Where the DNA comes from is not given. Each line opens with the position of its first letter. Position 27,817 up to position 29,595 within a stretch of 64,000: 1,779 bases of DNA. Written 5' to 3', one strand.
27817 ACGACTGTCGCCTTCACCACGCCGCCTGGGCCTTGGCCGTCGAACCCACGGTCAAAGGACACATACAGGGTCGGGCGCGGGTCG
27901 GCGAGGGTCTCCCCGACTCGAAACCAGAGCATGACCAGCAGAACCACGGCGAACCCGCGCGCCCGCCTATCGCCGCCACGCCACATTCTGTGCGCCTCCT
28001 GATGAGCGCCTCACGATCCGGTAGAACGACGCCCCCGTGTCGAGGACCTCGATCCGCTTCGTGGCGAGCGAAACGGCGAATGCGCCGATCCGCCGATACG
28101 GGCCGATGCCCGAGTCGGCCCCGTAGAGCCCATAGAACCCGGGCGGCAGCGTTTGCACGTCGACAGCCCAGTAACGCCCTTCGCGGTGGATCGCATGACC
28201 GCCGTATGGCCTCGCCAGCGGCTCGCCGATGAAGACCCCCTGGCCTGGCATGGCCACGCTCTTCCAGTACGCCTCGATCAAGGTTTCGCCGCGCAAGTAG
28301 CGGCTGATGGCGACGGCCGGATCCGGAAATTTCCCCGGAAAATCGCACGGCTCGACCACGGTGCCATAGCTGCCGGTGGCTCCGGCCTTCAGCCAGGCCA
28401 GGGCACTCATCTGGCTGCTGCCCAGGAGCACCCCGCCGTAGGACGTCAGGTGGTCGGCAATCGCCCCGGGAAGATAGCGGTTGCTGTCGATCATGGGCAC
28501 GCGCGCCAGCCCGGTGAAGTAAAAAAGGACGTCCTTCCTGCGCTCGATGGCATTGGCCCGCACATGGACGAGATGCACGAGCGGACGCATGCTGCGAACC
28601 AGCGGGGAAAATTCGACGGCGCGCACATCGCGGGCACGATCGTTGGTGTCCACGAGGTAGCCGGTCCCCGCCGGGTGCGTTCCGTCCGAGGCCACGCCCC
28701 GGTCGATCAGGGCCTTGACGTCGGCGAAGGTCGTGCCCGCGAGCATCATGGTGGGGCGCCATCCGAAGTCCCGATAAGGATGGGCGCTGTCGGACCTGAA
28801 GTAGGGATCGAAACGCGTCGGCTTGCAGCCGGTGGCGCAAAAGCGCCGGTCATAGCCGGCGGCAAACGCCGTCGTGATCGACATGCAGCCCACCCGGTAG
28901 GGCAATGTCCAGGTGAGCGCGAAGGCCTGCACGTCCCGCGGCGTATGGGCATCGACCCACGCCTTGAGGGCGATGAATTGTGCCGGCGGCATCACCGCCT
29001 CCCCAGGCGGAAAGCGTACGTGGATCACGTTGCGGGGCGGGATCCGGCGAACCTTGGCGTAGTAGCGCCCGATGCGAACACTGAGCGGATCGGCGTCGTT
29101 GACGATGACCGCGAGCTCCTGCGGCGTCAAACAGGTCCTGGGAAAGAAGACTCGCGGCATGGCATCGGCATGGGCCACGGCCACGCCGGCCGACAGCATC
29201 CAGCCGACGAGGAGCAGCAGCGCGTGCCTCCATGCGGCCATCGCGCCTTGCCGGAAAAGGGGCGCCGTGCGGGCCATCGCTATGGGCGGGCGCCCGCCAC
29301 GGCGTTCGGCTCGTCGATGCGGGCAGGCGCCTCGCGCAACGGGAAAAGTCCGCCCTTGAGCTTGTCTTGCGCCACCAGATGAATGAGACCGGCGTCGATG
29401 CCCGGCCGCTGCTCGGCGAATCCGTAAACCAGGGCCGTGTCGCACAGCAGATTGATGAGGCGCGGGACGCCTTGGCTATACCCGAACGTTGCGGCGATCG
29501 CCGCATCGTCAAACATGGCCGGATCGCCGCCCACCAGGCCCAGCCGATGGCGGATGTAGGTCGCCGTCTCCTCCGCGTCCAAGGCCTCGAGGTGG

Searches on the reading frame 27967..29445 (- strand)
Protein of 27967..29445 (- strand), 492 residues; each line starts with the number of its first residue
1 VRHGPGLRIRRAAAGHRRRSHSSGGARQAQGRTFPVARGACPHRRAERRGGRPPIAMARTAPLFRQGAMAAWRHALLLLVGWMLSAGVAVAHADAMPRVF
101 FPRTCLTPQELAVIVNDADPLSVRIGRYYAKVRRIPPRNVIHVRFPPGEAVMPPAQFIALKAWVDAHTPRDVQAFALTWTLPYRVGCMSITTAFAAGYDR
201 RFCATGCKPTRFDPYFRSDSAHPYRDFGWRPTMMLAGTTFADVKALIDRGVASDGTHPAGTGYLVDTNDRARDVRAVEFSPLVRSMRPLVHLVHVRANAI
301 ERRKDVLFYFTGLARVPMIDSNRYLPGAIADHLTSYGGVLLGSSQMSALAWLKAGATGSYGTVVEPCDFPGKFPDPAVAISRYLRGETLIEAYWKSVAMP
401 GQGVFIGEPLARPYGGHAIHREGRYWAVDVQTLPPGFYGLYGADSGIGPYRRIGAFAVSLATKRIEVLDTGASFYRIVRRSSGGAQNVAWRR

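Call 7: search_protein_families(library=ncbifam, proteins=[window:27967-29445:-], max_evalue=0.00001)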
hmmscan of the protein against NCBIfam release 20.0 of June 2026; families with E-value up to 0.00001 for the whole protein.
window:27967-29445:- (492 aa): 1 family
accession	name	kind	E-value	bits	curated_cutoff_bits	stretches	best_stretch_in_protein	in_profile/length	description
TIGR03790.1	TIGR03790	subfamily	1.6e-72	244.7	67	1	109-397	1-311/316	TIGR03790 family protein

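Call 23: search_protein_families(library=pfam, proteins=[window:27967-29445:-], max_evalue=0.001)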
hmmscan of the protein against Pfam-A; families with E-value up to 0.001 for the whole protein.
window:27967-29445:- (492 aa): 0 families
